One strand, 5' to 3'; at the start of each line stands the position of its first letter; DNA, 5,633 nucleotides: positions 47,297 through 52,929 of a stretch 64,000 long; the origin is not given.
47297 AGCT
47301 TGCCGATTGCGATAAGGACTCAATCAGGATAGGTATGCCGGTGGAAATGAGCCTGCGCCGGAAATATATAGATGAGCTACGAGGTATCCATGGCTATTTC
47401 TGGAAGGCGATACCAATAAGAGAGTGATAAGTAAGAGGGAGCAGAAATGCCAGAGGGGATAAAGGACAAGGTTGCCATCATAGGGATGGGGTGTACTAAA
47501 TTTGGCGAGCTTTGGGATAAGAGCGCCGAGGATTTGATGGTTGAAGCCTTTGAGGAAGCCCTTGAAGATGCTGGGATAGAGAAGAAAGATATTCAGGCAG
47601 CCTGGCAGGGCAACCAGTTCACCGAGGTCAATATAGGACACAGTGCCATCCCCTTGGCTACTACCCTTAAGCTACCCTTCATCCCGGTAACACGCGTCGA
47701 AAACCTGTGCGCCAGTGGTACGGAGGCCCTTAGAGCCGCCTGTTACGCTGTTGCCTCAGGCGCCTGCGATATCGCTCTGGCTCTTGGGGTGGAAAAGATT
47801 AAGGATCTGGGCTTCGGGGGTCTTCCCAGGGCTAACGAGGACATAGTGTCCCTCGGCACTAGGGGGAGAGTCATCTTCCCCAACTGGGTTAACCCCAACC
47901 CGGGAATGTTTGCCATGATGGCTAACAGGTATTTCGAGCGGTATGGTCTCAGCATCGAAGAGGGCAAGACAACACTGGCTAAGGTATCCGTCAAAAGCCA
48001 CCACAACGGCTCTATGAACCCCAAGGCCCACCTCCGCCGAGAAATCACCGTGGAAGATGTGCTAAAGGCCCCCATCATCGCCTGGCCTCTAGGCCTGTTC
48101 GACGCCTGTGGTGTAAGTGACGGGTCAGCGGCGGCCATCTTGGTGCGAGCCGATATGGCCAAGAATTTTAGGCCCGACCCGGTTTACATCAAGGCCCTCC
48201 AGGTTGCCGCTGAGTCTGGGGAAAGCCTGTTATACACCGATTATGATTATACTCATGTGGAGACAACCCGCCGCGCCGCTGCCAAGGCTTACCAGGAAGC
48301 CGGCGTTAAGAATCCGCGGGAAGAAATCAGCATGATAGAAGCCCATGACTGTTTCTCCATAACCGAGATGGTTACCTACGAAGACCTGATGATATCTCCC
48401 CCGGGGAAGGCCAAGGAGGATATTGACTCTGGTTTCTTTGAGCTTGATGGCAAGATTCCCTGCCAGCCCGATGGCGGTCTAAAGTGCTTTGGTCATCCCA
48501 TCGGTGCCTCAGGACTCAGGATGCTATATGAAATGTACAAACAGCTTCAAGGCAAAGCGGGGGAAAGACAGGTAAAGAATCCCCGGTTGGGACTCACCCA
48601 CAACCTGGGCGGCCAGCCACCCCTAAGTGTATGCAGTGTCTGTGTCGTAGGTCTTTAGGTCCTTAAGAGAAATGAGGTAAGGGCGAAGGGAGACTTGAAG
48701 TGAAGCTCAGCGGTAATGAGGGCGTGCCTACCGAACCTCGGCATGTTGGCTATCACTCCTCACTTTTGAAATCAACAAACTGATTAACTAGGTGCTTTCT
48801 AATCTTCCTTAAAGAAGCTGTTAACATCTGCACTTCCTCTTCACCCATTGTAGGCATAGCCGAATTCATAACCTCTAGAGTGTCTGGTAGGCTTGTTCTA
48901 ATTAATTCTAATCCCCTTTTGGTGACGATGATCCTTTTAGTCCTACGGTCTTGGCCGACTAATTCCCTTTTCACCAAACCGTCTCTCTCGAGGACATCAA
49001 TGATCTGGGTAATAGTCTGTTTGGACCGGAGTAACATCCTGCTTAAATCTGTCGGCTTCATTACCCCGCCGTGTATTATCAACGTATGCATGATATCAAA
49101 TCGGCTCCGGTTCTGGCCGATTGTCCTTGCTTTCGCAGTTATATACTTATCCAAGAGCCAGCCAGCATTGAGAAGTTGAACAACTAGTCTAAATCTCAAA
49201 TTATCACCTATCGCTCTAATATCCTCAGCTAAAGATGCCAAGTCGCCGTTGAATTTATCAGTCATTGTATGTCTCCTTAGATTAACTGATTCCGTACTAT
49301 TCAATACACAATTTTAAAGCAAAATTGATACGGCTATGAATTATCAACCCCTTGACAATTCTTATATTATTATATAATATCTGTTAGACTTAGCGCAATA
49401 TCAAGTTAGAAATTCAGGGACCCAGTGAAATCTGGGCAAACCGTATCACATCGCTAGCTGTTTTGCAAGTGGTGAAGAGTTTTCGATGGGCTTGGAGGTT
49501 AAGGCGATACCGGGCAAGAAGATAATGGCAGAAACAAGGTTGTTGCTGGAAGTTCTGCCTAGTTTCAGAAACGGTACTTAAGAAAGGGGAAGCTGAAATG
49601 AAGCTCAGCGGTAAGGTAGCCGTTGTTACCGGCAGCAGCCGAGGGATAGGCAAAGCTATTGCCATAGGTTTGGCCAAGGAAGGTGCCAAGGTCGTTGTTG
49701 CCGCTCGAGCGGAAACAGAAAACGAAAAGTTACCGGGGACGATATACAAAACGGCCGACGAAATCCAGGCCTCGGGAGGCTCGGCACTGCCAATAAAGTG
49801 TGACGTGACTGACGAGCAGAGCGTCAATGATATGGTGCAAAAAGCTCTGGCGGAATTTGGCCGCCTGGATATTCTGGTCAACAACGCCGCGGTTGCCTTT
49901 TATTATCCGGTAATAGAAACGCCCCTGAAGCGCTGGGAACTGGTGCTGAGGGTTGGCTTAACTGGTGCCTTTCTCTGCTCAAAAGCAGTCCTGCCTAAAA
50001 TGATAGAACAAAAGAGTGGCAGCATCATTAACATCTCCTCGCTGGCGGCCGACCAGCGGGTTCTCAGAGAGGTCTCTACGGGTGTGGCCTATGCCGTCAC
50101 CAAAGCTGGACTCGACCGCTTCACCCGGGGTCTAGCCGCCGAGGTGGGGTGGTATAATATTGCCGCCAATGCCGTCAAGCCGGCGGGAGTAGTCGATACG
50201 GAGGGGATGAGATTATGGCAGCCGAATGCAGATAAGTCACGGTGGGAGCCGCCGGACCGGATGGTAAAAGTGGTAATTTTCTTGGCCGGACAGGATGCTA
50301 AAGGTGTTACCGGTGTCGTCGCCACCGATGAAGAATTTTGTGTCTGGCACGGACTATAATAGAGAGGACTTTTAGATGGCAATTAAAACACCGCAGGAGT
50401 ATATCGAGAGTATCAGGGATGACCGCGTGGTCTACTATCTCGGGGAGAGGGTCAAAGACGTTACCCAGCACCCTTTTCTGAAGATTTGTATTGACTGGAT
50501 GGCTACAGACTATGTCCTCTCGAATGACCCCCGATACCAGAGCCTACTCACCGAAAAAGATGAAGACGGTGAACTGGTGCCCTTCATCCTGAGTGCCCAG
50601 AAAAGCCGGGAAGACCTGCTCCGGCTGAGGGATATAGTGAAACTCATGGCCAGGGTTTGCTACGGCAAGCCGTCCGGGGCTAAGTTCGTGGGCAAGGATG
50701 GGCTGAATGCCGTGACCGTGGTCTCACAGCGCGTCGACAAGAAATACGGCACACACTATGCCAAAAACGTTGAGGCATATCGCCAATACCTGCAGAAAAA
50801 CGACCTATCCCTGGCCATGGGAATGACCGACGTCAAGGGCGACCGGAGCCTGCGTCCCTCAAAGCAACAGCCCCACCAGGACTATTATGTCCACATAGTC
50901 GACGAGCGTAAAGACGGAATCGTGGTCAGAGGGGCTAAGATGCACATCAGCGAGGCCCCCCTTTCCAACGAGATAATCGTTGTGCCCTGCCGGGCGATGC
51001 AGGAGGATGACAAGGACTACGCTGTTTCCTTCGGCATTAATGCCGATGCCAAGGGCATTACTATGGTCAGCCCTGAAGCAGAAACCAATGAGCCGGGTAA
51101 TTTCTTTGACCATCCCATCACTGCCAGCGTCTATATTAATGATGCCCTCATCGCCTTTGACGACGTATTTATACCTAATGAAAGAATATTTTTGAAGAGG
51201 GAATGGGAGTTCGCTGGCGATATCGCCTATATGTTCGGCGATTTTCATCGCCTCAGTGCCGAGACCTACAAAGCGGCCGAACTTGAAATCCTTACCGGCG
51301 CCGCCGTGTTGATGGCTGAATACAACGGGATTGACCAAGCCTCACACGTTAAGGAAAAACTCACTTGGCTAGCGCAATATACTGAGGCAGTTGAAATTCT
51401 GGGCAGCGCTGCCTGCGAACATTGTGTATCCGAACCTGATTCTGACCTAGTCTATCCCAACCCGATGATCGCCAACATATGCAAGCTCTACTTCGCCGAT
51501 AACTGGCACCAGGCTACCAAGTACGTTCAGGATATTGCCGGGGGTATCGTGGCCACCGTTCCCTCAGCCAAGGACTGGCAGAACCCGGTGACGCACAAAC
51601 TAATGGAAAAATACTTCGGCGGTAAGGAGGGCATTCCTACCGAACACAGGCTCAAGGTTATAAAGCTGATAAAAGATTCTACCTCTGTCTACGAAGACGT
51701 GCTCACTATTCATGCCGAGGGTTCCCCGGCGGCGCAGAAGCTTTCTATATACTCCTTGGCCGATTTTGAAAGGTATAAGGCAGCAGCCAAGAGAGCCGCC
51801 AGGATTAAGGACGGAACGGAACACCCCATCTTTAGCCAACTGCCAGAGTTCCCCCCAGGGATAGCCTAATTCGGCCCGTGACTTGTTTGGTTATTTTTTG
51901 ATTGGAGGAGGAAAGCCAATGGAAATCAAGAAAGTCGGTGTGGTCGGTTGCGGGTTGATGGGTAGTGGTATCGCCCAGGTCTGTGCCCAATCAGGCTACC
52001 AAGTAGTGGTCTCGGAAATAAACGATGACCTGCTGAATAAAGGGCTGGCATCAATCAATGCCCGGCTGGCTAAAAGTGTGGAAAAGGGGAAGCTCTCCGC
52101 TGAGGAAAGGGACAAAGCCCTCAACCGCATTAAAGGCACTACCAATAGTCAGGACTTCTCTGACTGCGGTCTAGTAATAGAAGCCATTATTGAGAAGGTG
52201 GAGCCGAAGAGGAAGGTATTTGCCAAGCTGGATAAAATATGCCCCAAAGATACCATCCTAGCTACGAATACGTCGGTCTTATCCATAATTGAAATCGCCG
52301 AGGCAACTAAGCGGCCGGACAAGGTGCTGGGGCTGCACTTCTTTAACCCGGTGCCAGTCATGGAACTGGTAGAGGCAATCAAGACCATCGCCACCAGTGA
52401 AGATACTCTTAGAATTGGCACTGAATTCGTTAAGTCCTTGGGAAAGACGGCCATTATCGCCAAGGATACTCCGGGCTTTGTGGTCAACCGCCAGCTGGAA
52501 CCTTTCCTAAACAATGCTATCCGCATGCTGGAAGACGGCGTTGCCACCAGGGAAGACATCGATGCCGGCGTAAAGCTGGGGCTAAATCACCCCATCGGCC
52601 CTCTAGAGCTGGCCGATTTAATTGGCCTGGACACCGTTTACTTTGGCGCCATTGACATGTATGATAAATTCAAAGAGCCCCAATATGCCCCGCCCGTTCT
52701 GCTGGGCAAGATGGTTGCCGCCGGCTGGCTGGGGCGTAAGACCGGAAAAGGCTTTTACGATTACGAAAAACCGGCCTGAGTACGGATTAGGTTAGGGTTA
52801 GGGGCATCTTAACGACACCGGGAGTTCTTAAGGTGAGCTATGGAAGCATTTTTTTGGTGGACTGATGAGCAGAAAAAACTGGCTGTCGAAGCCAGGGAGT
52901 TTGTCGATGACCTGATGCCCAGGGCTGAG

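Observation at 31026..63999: Candidate undescribed anaerobic pathway built around hydrolytic C-C cleavage of cyclic diketone or acyl-phenol substrates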

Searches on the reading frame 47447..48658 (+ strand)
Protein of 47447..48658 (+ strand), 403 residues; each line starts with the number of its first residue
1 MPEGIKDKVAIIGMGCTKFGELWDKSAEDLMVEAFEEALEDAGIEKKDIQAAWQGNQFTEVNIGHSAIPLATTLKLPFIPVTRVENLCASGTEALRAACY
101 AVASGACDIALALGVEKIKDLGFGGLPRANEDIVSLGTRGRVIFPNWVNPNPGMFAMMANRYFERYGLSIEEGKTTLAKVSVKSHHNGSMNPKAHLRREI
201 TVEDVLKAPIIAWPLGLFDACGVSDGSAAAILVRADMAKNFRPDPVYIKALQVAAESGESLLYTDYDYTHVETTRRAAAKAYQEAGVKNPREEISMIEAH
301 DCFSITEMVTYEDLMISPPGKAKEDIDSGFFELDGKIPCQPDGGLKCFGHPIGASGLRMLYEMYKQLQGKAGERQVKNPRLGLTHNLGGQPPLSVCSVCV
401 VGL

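Call 4: search_protein_families(library=pfam, proteins=[window:47447-48658:+])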
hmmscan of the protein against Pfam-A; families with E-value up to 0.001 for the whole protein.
window:47447-48658:+ (403 aa): 5 families
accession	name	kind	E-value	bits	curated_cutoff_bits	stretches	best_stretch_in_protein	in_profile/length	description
PF22691.2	Thiolase_C_1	-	4.5e-34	117.7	28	1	264-390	11-133/144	Thiolase C-terminal domain-like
PF00108.29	Thiolase_N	-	6.6e-23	81.8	26.4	1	9-235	1-259/260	Thiolase, N-terminal domain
PF00109.32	ketoacyl-synt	-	2.9e-08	34.1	20.8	1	82-126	168-213/252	Beta-ketoacyl synthase, N-terminal domain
PF02803.24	Thiolase_C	-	8.4e-08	32.3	27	1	277-373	27-103/123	Thiolase, C-terminal domain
PF07451.17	SpoVAD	-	0.00039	19.7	22.1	0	21-112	45-130/329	Stage V sporulation protein AD (SpoVAD)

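Call 7: search_protein_families(library=ncbifam, proteins=[window:47447-48658:+], max_evalue=0.00001)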
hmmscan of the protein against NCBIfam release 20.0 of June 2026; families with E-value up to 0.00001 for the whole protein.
window:47447-48658:+ (403 aa): 39 families (the best 25 are shown)
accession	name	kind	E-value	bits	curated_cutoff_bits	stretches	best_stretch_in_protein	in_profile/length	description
NF004810.0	PRK06157.1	equivalog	1.1e-184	614.2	403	1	1-402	1-396/400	acetyl-CoA acetyltransferase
NF004720.0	PRK06064.1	subfamily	1.1e-107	360.2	420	1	8-395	3-381/389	thiolase domain-containing protein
NF053570.1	AcCoTHIOL_METTL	equivalog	1.7e-92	310.2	600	1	8-391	3-373/385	acetyl-CoA acetyltransferase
NF009228.0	PRK12578.1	subfamily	8.5e-80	268.2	485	1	7-390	3-376/387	thiolase domain-containing protein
NF005704.0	PRK07516.1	subfamily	1.2e-77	261.5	412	1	7-391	2-377/389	thiolase domain-containing protein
NF006102.0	PRK08256.1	subfamily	1.9e-71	241.2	436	1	7-388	3-380/394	lipid-transfer protein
NF004936.0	PRK06289.1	equivalog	9.8e-59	199.1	375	1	7-394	3-396/405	acetyl-CoA acetyltransferase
NF004715.0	PRK06059.1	equivalog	2.5e-58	198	424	1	7-388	4-387/399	lipid-transfer protein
NF004721.0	PRK06065.1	equivalog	8.3e-58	196.1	455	1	5-379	8-370/393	thiolase domain-containing protein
NF004982.0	PRK06365.1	equivalog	3e-57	194.6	695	2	8-256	17-258/430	thiolase domain-containing protein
NF006180.0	PRK08313.1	subfamily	6.4e-55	186.6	514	1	6-391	3-374/389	thiolase domain-containing protein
NF053628.1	BnzsclthlBbsBGT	equivalog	8.5e-47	159.8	750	1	6-389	4-370/389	benzoylsuccinyl-CoA thiolase subunit BbsB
NF004811.0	PRK06158.1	subfamily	1.4e-46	159.2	421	1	6-390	7-369/384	acetyl-CoA acetyltransferase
NF006010.0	PRK08142.1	subfamily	2.3e-41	141.9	462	1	5-391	3-374/388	thiolase domain-containing protein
NF004722.0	PRK06066.1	equivalog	9e-40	136.8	516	1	7-394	4-377/385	thiolase domain-containing protein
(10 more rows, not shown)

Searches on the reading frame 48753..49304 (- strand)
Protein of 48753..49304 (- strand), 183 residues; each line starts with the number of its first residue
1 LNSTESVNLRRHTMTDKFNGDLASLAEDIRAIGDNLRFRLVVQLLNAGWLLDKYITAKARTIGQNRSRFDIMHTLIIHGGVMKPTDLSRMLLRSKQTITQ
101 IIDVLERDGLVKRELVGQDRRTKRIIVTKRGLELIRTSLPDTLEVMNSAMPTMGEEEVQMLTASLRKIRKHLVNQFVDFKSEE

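Call 4: search_protein_families(library=pfam, proteins=[window:48753-49304:-])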
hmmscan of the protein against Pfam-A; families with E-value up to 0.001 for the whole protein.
window:48753-49304:- (183 aa): 3 families
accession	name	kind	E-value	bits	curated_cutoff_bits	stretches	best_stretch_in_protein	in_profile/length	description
PF12802.13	MarR_2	-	1.6e-10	41.4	27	1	65-121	4-60/61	MarR family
PF01047.28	MarR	-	4.1e-08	33.4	24.6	1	65-122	2-58/59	MarR family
PF13463.12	HTH_27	-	0.00035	21.2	22.2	0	71-131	8-68/68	Winged helix DNA-binding domain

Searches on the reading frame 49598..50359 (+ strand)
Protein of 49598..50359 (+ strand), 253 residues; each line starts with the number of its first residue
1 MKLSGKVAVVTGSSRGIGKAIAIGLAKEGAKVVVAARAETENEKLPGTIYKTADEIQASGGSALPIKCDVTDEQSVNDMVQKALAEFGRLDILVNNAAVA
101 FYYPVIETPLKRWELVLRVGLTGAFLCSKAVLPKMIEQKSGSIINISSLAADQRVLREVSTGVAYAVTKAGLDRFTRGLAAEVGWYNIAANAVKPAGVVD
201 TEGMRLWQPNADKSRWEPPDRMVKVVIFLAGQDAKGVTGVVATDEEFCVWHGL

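Call 4: search_protein_families(library=pfam, proteins=[window:49598-50359:+])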
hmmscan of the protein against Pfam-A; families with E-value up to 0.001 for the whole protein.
window:49598-50359:+ (253 aa): 5 families
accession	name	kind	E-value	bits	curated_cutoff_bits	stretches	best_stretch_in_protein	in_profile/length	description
PF00106.31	adh_short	-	1.3e-51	175.3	26.6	1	6-204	1-187/195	short chain dehydrogenase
PF13561.12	adh_short_C2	-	4.8e-45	154.4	27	1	14-241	5-228/236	Enoyl-(Acyl carrier protein) reductase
PF08659.16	KR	-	6e-10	39.8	22.6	1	9-173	4-157/180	KR domain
PF01370.27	Epimerase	-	2.5e-05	24.3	20.9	1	9-192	2-169/240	NAD dependent epimerase/dehydratase family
PF02882.25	THF_DHG_CYH_C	-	0.00088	19.1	27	0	2-72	33-99/160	Tetrahydrofolate dehydrogenase/cyclohydrolase, NAD(P)-binding domain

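Call 7: search_protein_families(library=ncbifam, proteins=[window:49598-50359:+], max_evalue=0.00001)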
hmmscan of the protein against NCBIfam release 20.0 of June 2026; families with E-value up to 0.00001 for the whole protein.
window:49598-50359:+ (253 aa): 231 families (the best 25 are shown)
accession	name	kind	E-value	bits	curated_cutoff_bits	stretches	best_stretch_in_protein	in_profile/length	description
NF006133.0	PRK08278.1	subfamily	6.2e-60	202.5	250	1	1-252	2-252/278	SDR family oxidoreductase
NF005853.0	PRK07774.1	equivalog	1.5e-48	165.4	303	1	2-241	3-239/250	SDR family oxidoreductase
NF006070.0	PRK08213.1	subfamily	9.4e-48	163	279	1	2-196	9-197/259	gluconate 5-dehydrogenase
TIGR03971.1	SDR_subfam_1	subfamily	2.3e-47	161.6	300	1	3-202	1-201/271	mycofactocin-coupled SDR family oxidoreductase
NF004198.0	PRK05653.1-3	equivalog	1.7e-46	158.7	296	1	2-241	4-239/248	3-oxoacyl-ACP reductase FabG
NF005559.1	PRK07231.1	subfamily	6.4e-46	156.9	215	1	3-240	2-239/249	glucose 1-dehydrogenase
NF009093.0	PRK12429.1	subfamily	7.8e-46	156.4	258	1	1-202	1-190/259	3-hydroxybutyrate dehydrogenase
NF009466.0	PRK12826.1-2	subfamily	9.5e-46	156.3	222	1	6-241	4-237/248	3-oxoacyl-ACP reductase FabG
NF005681.0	PRK07478.1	subfamily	1.6e-45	155.5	267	1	2-240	3-241/254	SDR family oxidoreductase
NF004791.0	PRK06138.1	equivalog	1.7e-44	152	312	1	1-239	1-240/252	SDR family oxidoreductase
NF040490.1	SDR_subfam_3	subfamily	2.3e-44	151.9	385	1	2-204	1-203/268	mycofactocin-coupled SDR family oxidoreductase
NF005488.0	PRK07097.1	equivalog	5.7e-44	150.2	369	1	2-213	7-209/266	gluconate 5-dehydrogenase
TIGR01830.1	3oxo_ACP_reduc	equivalog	1.2e-43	149.5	297.75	1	8-241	1-231/239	3-oxoacyl-[acyl-carrier-protein] reductase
NF005806.0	PRK07666.1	equivalog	2.4e-43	148.1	286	1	2-199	4-190/239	3-ketoacyl-ACP reductase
TIGR01963.1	PHB_DH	subfamily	4.1e-43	147.5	307.05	1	6-228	2-212/255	3-hydroxybutyrate dehydrogenase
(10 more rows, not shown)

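Call 43: search_solved_structures(query=window:49598-50359:+, max_evalue=1e-30)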
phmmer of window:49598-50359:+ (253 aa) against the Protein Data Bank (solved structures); distinct sequences matched with E-value up to 1e-30: 14.
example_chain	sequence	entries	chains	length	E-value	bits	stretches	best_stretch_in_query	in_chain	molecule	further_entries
3e03_A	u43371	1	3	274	1e-43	152.6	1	2-249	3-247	Short chain dehydrogenase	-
3kvo_A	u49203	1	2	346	3.2e-41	144.4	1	2-247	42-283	Hydroxysteroid dehydrogenase-like protein 2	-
2et6_A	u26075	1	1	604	2.1e-40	141.7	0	3-239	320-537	(3R)-hydroxyacyl-CoA dehydrogenase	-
2hq1_A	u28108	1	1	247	3.8e-37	131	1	1-242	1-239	Glucose/ribitol dehydrogenase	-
9kd1_A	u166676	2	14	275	2.3e-34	122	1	2-220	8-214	Oxidoreductase, short chain dehydrogenase/reductase family protein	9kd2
8w0n_A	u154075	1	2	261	2.9e-33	118.3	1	3-241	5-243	IRED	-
4rzh_A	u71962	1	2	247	5.6e-33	117.4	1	3-234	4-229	3-oxoacyl-[acyl-carrier protein] reductase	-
2uvd_A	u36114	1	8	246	8.1e-33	116.9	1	3-202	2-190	3-OXOACYL-(ACYL-CARRIER-PROTEIN) REDUCTASE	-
3woh_A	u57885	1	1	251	1.5e-32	116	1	3-242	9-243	SiaM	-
7x5j_D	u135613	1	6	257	2.3e-32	115.4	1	1-199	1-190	3-oxoacyl-ACP reductase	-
3r1i_A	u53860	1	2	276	1.3e-31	112.9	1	3-239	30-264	Short-chain type dehydrogenase/reductase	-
8w0o_A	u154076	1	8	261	2.1e-31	112.2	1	3-241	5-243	Dehydrogenase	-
2p68_A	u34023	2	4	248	7.4e-31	110.5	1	1-241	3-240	3-oxoacyl-[acyl-carrier-protein] reductase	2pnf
3cxr_A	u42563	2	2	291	8.5e-31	110.3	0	2-221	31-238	Dehydrogenase with different specificities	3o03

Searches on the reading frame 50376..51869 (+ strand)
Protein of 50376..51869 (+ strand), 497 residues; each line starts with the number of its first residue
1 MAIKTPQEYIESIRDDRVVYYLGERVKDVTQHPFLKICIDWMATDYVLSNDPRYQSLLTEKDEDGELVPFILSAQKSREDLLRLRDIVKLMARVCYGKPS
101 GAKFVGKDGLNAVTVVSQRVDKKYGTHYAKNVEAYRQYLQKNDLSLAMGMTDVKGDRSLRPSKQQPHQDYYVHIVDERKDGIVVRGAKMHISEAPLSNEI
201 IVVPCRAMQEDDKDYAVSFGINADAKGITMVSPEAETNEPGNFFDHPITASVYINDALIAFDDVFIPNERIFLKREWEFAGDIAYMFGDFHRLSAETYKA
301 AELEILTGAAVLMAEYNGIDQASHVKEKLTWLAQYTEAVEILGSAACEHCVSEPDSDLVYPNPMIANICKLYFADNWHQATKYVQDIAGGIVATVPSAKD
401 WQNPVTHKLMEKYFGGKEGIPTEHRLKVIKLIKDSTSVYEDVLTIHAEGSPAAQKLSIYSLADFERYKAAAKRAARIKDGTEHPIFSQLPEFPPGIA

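Call 4: search_protein_families(library=pfam, proteins=[window:50376-51869:+])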
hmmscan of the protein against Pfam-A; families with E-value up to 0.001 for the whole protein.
window:50376-51869:+ (497 aa): 3 families
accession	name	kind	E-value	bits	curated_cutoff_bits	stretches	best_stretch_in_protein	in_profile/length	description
PF11794.13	HpaB_N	-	1.4e-79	268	35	1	5-273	1-270/270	4-hydroxyphenylacetate 3-hydroxylase N terminal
PF03241.18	HpaB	-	8.2e-51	172.5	25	1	281-475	2-201/202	4-hydroxyphenylacetate 3-hydroxylase C terminal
PF02770.24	Acyl-CoA_dh_M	-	0.00044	20.8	33.3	0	175-233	21-78/97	Acyl-CoA dehydrogenase, middle domain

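Call 7: search_protein_families(library=ncbifam, proteins=[window:50376-51869:+], max_evalue=0.00001)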
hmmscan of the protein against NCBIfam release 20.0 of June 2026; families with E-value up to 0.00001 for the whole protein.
window:50376-51869:+ (497 aa): 2 families
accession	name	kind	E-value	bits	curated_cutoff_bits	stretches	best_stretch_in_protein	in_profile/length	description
TIGR02309.1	HpaB-1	equivalog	2.9e-57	194.9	480.2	1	4-436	2-431/477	4-hydroxyphenylacetate 3-monooxygenase, oxygenase component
TIGR02310.1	HpaB-2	equivalog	3.6e-36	124.9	885.2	1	5-435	14-444/519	4-hydroxyphenylacetate 3-monooxygenase, oxygenase component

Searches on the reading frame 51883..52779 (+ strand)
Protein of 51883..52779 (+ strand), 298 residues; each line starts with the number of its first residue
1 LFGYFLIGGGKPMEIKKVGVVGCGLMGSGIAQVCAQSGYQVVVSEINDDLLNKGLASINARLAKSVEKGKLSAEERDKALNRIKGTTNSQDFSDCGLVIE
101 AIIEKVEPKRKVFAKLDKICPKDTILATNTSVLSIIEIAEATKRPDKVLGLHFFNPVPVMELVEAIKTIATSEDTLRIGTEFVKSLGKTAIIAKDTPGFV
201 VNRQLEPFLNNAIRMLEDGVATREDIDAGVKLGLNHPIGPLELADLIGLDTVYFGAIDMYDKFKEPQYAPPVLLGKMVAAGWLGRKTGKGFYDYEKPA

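Call 4: search_protein_families(library=pfam, proteins=[window:51883-52779:+])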
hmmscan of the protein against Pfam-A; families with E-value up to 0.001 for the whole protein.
window:51883-52779:+ (298 aa): 3 families
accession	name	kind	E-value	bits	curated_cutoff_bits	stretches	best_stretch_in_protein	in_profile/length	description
PF02737.24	3HCDH_N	-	1.8e-65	220.7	22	1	17-196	1-180/180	3-hydroxyacyl-CoA dehydrogenase, NAD binding domain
PF00725.27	3HCDH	-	9.7e-34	116.2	22.1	1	198-294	1-97/97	3-hydroxyacyl-CoA dehydrogenase, C-terminal domain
PF03446.21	NAD_binding_2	-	4.6e-05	23.9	21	1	17-67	1-50/161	NAD binding domain of 6-phosphogluconate dehydrogenase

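Call 79: search_protein_families(library=ncbifam, proteins=[window:51883-52779:+], max_evalue=1e-20)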
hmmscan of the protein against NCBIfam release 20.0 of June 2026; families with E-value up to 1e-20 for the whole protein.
window:51883-52779:+ (298 aa): 19 families
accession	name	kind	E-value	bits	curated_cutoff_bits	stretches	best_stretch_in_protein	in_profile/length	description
NF004474.0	PRK05808.1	subfamily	9.8e-114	379.4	408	1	13-295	1-283/283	3-hydroxybutyryl-CoA dehydrogenase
NF005875.0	PRK07819.1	subfamily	1.3e-110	369.4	319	1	14-294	4-286/287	3-hydroxybutyryl-CoA dehydrogenase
NF005715.0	PRK07530.1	equivalog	2.3e-99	332.5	420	1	13-296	2-285/292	3-hydroxybutyryl-CoA dehydrogenase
NF006124.0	PRK08268.1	subfamily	4.2e-99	332.8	508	1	13-296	5-289/507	3-hydroxyacyl-CoA dehydrogenase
NF004699.0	PRK06035.1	equivalog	5.8e-89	298.1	500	1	13-294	1-290/294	3-hydroxyacyl-CoA dehydrogenase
NF006722.0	PRK09260.1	equivalog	2.1e-87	293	429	1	15-296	2-283/289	3-hydroxyacyl-CoA dehydrogenase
TIGR02279.1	PaaC-3OHAcCoADH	equivalog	2.9e-81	273.8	669.4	1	15-296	5-287/503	3-hydroxyacyl-CoA dehydrogenase PaaH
NF008363.0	PRK11154.1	equivalog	2.1e-71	241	869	1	11-296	305-588/708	fatty acid oxidation complex subunit alpha FadJ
NF008727.0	PRK11730.1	equivalog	1.3e-69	235.3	870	1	14-296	312-594/717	fatty acid oxidation complex subunit alpha FadB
TIGR02441.1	fa_ox_alpha_mit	equivalog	1.4e-65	221.8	964.65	1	10-296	329-615/737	fatty acid oxidation complex subunit alpha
TIGR02440.1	FadJ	equivalog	3.4e-64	217.3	968.45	1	11-296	300-583/699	fatty acid oxidation complex subunit alpha FadJ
NF006143.0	PRK08293.1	equivalog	4.7e-64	216.5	312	1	13-297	2-290/291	3-hydroxyacyl-CoA dehydrogenase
TIGR02437.1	FadB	equivalog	8.8e-57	192.9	933.55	1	15-296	313-594/714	fatty acid oxidation complex subunit alpha FadB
NF006125.0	PRK08269.1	equivalog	3.1e-51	174.4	427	1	14-296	4-298/334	3-hydroxybutyryl-CoA dehydrogenase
NF042925.1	FHMPC_DH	equivalog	9.2e-44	149.9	500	1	17-295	2-281/304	5-formyl-3-hydroxy-2-methylpyridine 4-carboxylate 5-dehydrogenase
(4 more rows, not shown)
